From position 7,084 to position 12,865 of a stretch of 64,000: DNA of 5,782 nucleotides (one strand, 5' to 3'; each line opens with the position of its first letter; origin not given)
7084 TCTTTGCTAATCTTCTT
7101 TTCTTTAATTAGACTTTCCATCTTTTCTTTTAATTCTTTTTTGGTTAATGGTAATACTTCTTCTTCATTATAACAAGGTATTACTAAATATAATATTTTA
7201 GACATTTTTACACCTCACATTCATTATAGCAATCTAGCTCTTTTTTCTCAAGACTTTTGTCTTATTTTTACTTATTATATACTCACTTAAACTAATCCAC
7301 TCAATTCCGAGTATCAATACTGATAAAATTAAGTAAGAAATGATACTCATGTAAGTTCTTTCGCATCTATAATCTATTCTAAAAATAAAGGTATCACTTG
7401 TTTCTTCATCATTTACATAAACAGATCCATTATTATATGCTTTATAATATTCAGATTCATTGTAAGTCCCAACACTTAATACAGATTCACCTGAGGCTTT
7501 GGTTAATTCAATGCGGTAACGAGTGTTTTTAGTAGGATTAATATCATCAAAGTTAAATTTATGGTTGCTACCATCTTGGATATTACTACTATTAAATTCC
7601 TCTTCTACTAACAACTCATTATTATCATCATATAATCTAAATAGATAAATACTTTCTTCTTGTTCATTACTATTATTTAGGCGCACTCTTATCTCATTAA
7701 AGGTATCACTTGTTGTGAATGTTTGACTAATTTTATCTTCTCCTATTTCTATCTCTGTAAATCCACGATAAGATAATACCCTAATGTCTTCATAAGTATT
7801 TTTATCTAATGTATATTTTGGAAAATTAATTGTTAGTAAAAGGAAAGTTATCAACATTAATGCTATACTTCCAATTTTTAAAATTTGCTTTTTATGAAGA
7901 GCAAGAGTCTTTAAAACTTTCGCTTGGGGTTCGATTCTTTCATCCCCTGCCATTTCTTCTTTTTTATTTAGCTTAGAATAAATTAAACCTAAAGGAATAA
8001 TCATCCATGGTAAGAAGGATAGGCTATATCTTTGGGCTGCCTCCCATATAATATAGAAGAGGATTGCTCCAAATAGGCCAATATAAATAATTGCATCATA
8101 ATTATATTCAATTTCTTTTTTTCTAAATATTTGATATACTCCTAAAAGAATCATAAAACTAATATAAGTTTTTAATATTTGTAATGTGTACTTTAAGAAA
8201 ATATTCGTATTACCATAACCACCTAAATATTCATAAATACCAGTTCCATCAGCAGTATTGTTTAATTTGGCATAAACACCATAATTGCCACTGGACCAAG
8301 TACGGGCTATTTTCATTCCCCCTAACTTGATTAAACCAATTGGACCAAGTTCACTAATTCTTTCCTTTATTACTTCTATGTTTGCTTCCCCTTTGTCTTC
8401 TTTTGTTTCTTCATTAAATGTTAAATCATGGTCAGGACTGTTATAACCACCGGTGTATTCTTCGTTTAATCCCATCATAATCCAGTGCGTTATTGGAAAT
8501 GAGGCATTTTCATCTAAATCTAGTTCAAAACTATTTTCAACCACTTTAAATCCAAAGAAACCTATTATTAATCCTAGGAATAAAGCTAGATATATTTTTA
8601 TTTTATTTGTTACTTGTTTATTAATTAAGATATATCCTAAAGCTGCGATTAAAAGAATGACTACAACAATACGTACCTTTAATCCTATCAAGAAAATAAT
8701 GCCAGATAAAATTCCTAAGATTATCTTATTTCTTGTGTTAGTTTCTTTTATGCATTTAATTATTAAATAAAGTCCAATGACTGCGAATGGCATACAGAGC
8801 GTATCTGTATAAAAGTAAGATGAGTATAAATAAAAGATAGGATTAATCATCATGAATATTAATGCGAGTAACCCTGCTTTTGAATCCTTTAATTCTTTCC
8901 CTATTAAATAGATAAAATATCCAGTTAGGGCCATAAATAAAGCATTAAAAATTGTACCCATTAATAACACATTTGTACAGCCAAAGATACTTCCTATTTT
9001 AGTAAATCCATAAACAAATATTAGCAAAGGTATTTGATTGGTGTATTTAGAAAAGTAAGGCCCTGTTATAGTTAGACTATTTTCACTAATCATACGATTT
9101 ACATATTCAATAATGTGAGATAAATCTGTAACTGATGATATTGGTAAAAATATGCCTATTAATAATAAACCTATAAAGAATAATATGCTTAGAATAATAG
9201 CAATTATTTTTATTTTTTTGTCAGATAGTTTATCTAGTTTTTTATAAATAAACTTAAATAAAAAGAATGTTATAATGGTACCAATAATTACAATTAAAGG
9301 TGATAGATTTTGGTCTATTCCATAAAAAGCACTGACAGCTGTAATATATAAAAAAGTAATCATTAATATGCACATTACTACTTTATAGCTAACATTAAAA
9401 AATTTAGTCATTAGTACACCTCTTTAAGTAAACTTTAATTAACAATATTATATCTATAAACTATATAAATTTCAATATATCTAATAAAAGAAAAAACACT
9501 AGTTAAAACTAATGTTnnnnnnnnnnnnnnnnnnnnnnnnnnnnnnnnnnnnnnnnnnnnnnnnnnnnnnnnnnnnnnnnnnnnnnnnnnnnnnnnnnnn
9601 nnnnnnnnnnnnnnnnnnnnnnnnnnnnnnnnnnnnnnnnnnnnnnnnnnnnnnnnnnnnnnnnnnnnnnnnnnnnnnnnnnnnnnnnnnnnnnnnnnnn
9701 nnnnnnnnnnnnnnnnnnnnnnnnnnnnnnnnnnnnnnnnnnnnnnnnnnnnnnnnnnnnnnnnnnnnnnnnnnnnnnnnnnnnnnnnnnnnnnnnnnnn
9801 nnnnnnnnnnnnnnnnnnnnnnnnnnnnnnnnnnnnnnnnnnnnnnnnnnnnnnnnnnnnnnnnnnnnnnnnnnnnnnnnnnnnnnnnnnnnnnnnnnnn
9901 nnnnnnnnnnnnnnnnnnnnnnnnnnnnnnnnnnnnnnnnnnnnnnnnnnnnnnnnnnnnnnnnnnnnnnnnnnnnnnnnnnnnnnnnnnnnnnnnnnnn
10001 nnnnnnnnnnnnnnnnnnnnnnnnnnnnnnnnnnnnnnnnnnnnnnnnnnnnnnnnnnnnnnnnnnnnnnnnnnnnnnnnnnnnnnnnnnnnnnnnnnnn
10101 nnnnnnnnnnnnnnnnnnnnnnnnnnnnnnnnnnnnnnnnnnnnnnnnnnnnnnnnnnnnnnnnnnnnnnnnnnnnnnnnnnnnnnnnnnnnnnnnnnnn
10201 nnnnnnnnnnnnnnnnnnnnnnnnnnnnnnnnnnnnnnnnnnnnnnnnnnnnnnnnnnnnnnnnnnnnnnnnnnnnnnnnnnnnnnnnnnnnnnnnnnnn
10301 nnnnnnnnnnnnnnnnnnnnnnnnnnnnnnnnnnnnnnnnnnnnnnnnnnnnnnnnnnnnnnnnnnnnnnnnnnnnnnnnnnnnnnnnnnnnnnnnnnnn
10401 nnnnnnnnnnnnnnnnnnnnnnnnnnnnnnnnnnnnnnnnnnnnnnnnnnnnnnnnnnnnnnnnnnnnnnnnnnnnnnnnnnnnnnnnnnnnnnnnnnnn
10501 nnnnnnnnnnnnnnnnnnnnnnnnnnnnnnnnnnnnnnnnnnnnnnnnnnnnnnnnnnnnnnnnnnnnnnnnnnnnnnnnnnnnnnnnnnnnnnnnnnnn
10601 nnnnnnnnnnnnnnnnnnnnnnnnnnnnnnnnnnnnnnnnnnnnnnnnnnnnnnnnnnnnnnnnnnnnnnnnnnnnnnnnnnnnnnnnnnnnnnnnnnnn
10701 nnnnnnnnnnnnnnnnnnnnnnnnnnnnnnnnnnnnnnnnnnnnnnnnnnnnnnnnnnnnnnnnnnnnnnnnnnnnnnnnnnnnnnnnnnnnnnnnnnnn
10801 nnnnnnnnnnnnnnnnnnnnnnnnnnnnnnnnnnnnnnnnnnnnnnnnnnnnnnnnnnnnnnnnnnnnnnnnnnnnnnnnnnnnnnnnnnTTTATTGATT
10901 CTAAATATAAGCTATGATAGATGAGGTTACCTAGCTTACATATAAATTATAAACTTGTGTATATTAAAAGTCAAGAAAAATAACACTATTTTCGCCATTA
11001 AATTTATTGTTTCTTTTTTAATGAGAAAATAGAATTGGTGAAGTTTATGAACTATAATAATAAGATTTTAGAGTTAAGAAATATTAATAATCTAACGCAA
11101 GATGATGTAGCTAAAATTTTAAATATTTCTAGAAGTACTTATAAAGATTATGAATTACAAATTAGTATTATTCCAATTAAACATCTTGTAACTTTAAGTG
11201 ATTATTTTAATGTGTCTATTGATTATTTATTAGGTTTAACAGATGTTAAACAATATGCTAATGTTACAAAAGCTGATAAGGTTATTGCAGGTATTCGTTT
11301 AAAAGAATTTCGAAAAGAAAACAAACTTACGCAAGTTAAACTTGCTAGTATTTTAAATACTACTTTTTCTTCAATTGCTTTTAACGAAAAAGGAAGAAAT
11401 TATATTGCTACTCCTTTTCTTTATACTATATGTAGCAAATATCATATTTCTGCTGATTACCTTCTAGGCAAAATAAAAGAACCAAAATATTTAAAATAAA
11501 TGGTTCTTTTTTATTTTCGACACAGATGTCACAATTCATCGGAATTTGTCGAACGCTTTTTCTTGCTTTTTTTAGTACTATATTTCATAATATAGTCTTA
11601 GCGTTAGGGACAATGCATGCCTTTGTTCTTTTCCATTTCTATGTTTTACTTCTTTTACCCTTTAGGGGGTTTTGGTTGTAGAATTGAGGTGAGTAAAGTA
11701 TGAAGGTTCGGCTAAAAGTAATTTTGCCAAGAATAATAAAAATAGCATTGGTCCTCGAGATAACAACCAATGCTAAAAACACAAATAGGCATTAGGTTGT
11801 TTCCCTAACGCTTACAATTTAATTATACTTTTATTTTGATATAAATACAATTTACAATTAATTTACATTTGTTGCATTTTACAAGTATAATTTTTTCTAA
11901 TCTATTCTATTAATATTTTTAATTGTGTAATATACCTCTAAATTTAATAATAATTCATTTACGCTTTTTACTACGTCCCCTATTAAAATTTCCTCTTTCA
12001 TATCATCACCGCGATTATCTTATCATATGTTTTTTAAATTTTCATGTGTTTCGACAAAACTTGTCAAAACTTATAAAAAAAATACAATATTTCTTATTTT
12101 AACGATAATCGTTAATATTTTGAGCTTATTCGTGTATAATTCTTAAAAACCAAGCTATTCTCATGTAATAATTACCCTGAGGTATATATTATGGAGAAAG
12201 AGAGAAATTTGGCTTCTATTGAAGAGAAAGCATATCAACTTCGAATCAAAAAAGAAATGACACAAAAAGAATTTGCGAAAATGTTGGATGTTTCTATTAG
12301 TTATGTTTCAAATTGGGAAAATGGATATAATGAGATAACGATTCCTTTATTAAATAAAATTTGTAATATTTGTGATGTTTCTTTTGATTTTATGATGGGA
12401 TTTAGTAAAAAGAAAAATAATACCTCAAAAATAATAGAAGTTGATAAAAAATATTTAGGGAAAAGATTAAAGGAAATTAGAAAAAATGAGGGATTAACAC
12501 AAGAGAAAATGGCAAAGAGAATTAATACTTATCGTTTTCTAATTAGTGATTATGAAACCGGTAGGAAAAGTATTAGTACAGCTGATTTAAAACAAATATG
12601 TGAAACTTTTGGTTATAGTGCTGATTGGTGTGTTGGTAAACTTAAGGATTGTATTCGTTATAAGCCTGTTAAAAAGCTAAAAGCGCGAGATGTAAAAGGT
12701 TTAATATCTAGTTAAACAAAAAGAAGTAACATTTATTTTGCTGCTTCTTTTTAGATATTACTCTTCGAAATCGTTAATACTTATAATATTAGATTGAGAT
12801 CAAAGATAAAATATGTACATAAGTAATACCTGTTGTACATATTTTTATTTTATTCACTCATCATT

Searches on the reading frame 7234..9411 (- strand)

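Call 10: search_protein_families(library=pfam, proteins=[window:7234-9411:-], max_evalue=0.001)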
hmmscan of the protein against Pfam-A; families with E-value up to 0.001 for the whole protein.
window:7234-9411:- (725 aa): 2 families
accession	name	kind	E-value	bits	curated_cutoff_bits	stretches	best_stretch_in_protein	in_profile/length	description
PF13231.12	PMT_2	-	5.3e-14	53.2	26.1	1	152-283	24-153/160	Dolichyl-phosphate-mannose-protein mannosyltransferase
PF03901.23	Glyco_transf_22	-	9.5e-05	22.2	23.8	1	148-286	79-216/414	Alg9-like mannosyltransferase family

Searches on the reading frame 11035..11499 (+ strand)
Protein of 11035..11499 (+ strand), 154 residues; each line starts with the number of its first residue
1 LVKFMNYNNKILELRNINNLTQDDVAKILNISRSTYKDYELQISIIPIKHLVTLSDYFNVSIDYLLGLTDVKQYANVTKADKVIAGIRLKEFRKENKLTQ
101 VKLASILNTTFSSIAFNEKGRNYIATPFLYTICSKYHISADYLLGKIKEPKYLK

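Call 10: search_protein_families(library=pfam, proteins=[window:11035-11499:+], max_evalue=0.001)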
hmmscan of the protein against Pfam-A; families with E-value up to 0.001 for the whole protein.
window:11035-11499:+ (154 aa): 7 families
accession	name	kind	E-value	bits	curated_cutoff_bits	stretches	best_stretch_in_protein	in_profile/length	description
PF12844.13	HTH_19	-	2.2e-20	72.8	30.2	2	9-70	2-63/64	Helix-turn-helix domain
PF01381.28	HTH_3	-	1.5e-19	70.2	23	2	12-65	2-55/55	Helix-turn-helix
PF13560.12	HTH_31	-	4.7e-07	30.5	27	0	14-40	9-35/64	Helix-turn-helix domain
PF04545.22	Sigma70_r4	-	3.8e-05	23.5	24.1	1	10-35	11-36/50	Sigma-70, region 4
PF13443.12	HTH_26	-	7.3e-05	23.4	22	0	11-68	2-60/63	Cro/C1-type HTH DNA-binding domain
PF13744.12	HTH_37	-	0.00024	21.3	27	0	9-53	21-66/80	Helix-turn-helix domain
PF08281.18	Sigma70_r4_2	-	0.00062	19.8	25.7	0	10-37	17-44/54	Sigma-70, region 4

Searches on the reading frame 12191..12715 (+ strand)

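Call 10: search_protein_families(library=pfam, proteins=[window:12191-12715:+], max_evalue=0.001)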
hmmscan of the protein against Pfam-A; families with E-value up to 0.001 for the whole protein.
window:12191-12715:+ (174 aa): 6 families
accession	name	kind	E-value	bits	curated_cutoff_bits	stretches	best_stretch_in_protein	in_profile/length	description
PF01381.28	HTH_3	-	6.8e-29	100.1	23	2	16-67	3-54/55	Helix-turn-helix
PF12844.13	HTH_19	-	1.6e-23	82.8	30.2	2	90-146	1-57/64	Helix-turn-helix domain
PF13560.12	HTH_31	-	2.3e-18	66.7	27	2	89-143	2-57/64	Helix-turn-helix domain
PF13443.12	HTH_26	-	1.5e-11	44.8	22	1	17-65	5-54/63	Cro/C1-type HTH DNA-binding domain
PF17762.8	HTH_ParB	-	0.00024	21.6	22.6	0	6-41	2-39/102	ParB HTH domain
PF04545.22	Sigma70_r4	-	0.00096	19.1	24.1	0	16-41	14-39/50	Sigma-70, region 4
